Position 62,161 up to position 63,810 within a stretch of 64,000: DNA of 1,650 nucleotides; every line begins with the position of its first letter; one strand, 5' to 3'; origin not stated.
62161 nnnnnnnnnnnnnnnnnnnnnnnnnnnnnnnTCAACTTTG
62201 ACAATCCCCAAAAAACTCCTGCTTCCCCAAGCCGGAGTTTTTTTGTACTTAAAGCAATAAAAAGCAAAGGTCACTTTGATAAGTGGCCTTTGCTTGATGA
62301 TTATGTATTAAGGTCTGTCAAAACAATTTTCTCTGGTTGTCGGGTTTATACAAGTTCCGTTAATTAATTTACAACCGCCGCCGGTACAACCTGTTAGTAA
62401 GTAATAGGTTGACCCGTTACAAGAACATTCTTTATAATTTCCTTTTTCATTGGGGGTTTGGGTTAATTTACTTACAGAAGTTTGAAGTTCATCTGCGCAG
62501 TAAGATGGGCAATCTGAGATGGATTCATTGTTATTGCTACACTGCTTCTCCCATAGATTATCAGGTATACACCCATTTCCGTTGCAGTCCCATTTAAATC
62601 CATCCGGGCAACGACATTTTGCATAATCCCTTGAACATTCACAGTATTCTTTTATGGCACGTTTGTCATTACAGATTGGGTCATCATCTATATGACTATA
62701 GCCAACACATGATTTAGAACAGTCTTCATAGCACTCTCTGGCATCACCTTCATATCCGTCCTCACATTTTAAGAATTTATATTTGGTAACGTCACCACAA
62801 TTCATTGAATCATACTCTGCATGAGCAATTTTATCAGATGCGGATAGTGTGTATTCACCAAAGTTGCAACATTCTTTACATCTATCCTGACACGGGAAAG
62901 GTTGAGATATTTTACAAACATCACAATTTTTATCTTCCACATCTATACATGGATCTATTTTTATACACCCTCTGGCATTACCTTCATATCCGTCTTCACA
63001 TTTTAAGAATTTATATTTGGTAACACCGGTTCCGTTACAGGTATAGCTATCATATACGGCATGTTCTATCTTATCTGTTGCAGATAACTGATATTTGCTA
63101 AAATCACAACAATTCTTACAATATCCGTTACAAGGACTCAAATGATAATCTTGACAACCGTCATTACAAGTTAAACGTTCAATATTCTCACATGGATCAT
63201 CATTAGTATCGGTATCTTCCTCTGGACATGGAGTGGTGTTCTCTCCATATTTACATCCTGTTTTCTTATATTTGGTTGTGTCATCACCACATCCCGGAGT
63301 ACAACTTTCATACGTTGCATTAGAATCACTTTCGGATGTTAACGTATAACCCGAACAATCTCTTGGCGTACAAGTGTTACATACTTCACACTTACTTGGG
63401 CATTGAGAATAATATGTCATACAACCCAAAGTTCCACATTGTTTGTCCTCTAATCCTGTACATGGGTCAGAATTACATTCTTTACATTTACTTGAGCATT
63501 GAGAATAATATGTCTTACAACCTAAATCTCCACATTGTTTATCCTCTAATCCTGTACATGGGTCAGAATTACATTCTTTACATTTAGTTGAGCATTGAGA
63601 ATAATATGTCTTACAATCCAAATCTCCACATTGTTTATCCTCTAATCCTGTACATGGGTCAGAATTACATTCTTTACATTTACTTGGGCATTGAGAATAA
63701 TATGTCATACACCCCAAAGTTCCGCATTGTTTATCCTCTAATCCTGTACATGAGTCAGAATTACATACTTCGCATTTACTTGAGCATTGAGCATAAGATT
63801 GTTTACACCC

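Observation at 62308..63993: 561-aa (partial) protein with ~14% cysteine built from at least three kinds of Cys modules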

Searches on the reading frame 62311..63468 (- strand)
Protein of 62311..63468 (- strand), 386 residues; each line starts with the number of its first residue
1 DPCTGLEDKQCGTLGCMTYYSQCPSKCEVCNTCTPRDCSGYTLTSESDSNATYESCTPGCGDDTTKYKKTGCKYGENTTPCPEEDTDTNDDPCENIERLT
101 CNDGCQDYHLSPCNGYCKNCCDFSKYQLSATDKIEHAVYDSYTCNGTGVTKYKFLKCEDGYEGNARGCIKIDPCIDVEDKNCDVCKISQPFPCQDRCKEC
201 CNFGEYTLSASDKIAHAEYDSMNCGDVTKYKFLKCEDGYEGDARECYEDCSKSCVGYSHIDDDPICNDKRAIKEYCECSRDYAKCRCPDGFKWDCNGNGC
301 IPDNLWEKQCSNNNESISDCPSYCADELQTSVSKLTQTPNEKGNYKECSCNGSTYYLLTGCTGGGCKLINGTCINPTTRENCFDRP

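Call 70: predict_structure(alignment_id=A6)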
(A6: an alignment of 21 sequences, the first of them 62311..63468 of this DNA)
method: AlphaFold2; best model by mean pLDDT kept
length: 386 residues; sequences in the alignment: 21
mean_pLDDT: 70.1   pTM: 0.31
mean pLDDT of the five models: 70.1, 68.9, 64.2, 63.0, 62.7
residues with pLDDT >= 90: 59; 70-90: 193; 50-70: 28; < 50: 106
segments of 3 or more residues with pLDDT < 50: 76-111, 113-118, 253-285, 308-336
pLDDT, mean of each block of 10 residues (from residue 1): 87 85 90 86 84 89 88 53 41 40 41 49 82 90 84 91 87 74 75 78 87 91 88 90 79 46 41 38 53 72 62 35 37 50 76 78 77 78 61
secondary structure, 60 per line:
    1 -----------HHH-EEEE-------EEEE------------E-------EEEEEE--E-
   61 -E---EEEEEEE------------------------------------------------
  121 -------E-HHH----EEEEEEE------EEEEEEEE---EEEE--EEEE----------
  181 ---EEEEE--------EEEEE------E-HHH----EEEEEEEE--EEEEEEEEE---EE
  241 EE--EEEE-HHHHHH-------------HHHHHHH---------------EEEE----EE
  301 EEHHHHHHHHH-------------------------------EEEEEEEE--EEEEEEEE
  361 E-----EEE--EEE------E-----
elements in order: E16-19 E27-30 E51-56 E66-72 E137-143 E150-157 E161-164 E167-170 E184-188 E197-201 E217-224 E227-235 E239-242 E245-248 H250-255 H269-275 E291-294 E299-302 H303-311 E343-350 E353-361 E367-369 E372-374

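Call 74: fold_search(model_id=the predicted structure, library=pdb)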
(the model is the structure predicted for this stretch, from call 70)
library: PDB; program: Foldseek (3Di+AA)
matches with E <= 10: 64; with E <= 0.001: 0
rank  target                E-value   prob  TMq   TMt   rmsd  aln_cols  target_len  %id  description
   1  1z1y_B                4.5e-02  0.18  0.09  0.16  31.1       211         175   16  Crystal structure of Methylated Pvs25, an ookinete protein from Plasmodium vivax (released 2005-12-06)
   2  1z1y_A                1.4e-01  0.21  0.10  0.17  17.2       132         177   17  Crystal structure of Methylated Pvs25, an ookinete protein from Plasmodium vivax (released 2005-12-06)
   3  1ext_A                3.3e-01  0.11  0.10  0.18  12.3       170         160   16  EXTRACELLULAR DOMAIN OF THE 55KDA TUMOR NECROSIS FACTOR RECEPTOR. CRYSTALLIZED AT PH3.7 IN P 21 21 21. (released 1997-01-11)
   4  6b08_A                3.5e-01  0.11  0.09  0.16  17.9       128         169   18  Crystal structure of Pfs25 in complex with the transmission blocking antibody 1276 (released 2017-11-15)
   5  8szh_A                8.6e-01  0.08  0.08  0.04  19.8       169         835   11  Cryo-EM structure of cinacalcet-bound human calcium-sensing receptor CaSR-Gi complex in lipid nanodiscs (released 2024-02-07)
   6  6azz_D                1.2e+00  0.07  0.08  0.14  17.1       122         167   18  Crystal structure of Pfs25 in complex with the transmission blocking antibody 1190 (released 2017-11-08)
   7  7sil_A                1.2e+00  0.06  0.07  0.04  20.5       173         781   13  Structure of positive allosteric modulator-bound active human calcium-sensing receptor (released 2022-01-19)
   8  8szf_A                1.4e+00  0.04  0.07  0.04  20.0       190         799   12  Cryo-EM structure of cinacalcet-bound active-state human calcium-sensing receptor CaSR in lipid nanodiscs (released 2024-02-07)
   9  4c8v_H                1.4e+00  0.04  0.05  0.14  18.4       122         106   16  Xenopus RSPO2 Fu1-Fu2 crystal form I (released 2013-11-20)
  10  7m3e_A                1.5e+00  0.06  0.08  0.04  19.9       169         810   12  Asymmetric Activation of the Calcium Sensing Receptor Homodimer (released 2021-06-30)
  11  6phc_I                1.6e+00  0.10  0.07  0.13  18.4        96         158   14  Pfs25 in complex with the human transmission blocking antibody 2544 (released 2019-10-02)
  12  6phc_E                1.7e+00  0.05  0.11  0.18  28.9       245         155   12  Pfs25 in complex with the human transmission blocking antibody 2544 (released 2019-10-02)
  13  4c8v_A                1.9e+00  0.04  0.05  0.13  18.9       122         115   16  Xenopus RSPO2 Fu1-Fu2 crystal form I (released 2013-11-20)
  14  7e6t_B                1.9e+00  0.03  0.07  0.04  28.3       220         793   11  Structural insights into the activation of human calcium-sensing receptor (released 2021-09-22)
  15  9c1p_A                2.0e+00  0.06  0.08  0.05  19.7       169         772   13  Structure of Calcium-Sensing Receptor in complex with positive allosteric modulator '6218 (released 2024-10-02)
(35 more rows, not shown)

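Call 82: fold_search(model_id=the predicted structure, library=viral)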
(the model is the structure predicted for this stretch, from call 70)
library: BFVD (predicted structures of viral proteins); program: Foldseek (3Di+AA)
matches with E <= 10: 273; with E <= 0.001: 0
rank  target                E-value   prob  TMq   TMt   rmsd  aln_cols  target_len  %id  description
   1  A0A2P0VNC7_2          2.6e-02  0.08  0.09  0.06  25.5       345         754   11  Uncharacterized protein [Tetraselmis virus 1]
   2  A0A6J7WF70            3.1e-02  0.13  0.14  0.09  51.0       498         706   10  Collagen triple helix repeat [uncultured Caudovirales phage]
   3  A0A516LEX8            5.2e-02  0.20  0.13  0.08  31.9       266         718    9  (no name in the UniProt tables at hand)
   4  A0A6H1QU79            6.2e-02  0.06  0.11  0.07  43.4       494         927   11  Uncharacterized protein [Ostreococcus mediterraneus virus 2]
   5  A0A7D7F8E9            9.2e-02  0.03  0.07  0.06  37.6       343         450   13  Glycoprotein [Hymenopteran almendra-related virus OKIAV1]
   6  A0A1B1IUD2            1.5e-01  0.08  0.10  0.05  27.8       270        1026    9  (no name in the UniProt tables at hand)
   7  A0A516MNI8            1.5e-01  0.04  0.08  0.06  54.5       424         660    8  (no name in the UniProt tables at hand)
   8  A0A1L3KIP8            1.5e-01  0.03  0.06  0.04  39.6       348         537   17  Putative glycoprotein 1 [Beihai hermit crab virus 4]
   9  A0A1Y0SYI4            1.7e-01  0.07  0.09  0.09  32.0       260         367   10  Uncharacterized protein [Pseudomonas phage Phabio]
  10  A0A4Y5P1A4            1.8e-01  0.06  0.10  0.12  32.5       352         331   11  (no name in the UniProt tables at hand)
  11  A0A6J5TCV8            2.0e-01  0.02  0.08  0.05  55.0       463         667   12  Collagen triple helix repeat [uncultured Caudovirales phage]
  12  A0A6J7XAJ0            2.2e-01  0.02  0.07  0.06  49.7       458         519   10  Collagen triple helix repeat [uncultured Caudovirales phage]
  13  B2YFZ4                2.4e-01  0.02  0.07  0.05  41.4       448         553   12  Uncharacterized protein [Musca hytrovirus(isolate Musca domestica/United States/Boucias/-)]
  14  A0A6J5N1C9            2.6e-01  0.05  0.12  0.11  37.1       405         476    8  Uncharacterized protein [uncultured Caudovirales phage]
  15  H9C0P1                2.6e-01  0.04  0.07  0.08  50.6       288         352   10  (no name in the UniProt tables at hand)
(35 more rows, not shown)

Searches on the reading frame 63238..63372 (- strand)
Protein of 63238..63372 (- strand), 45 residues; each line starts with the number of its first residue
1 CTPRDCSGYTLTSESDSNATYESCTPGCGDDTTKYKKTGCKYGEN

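Call 55: search_solved_structures(query=A4, max_evalue=10, show_alignments=2)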
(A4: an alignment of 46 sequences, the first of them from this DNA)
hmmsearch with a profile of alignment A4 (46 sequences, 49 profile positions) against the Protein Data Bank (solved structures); distinct sequences matched with E-value up to 10: 0.

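Call 68: find_homologous_proteins(query=A4, max_evalue=0.001)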
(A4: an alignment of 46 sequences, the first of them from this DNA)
Query A4 (46 sequences): 9 candidates shared short words with the query, none scored E <= 0.001.

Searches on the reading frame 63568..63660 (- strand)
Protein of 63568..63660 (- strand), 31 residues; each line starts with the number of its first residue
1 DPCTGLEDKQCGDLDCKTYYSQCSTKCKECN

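Call 91: search_solved_structures(query=A8, max_evalue=10, show_alignments=2)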
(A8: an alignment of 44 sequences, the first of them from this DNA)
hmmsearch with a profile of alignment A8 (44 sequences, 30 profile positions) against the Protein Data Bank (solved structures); distinct sequences matched with E-value up to 10: 5.
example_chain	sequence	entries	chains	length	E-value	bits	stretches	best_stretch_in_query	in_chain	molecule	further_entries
1bi6_H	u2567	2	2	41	0.55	13.7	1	15-30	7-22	BROMELAIN INHIBITOR VI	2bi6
5ykc_A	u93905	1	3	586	1.5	12.3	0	19-29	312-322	Hemagglutinin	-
5yt9_A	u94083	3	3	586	1.5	12.3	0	19-29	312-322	Hemagglutinin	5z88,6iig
5yt8_A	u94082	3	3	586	1.5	12.3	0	19-29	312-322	Hemagglutinin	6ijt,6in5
6kcj_A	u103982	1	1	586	1.5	12.3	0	19-29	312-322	Hemagglutinin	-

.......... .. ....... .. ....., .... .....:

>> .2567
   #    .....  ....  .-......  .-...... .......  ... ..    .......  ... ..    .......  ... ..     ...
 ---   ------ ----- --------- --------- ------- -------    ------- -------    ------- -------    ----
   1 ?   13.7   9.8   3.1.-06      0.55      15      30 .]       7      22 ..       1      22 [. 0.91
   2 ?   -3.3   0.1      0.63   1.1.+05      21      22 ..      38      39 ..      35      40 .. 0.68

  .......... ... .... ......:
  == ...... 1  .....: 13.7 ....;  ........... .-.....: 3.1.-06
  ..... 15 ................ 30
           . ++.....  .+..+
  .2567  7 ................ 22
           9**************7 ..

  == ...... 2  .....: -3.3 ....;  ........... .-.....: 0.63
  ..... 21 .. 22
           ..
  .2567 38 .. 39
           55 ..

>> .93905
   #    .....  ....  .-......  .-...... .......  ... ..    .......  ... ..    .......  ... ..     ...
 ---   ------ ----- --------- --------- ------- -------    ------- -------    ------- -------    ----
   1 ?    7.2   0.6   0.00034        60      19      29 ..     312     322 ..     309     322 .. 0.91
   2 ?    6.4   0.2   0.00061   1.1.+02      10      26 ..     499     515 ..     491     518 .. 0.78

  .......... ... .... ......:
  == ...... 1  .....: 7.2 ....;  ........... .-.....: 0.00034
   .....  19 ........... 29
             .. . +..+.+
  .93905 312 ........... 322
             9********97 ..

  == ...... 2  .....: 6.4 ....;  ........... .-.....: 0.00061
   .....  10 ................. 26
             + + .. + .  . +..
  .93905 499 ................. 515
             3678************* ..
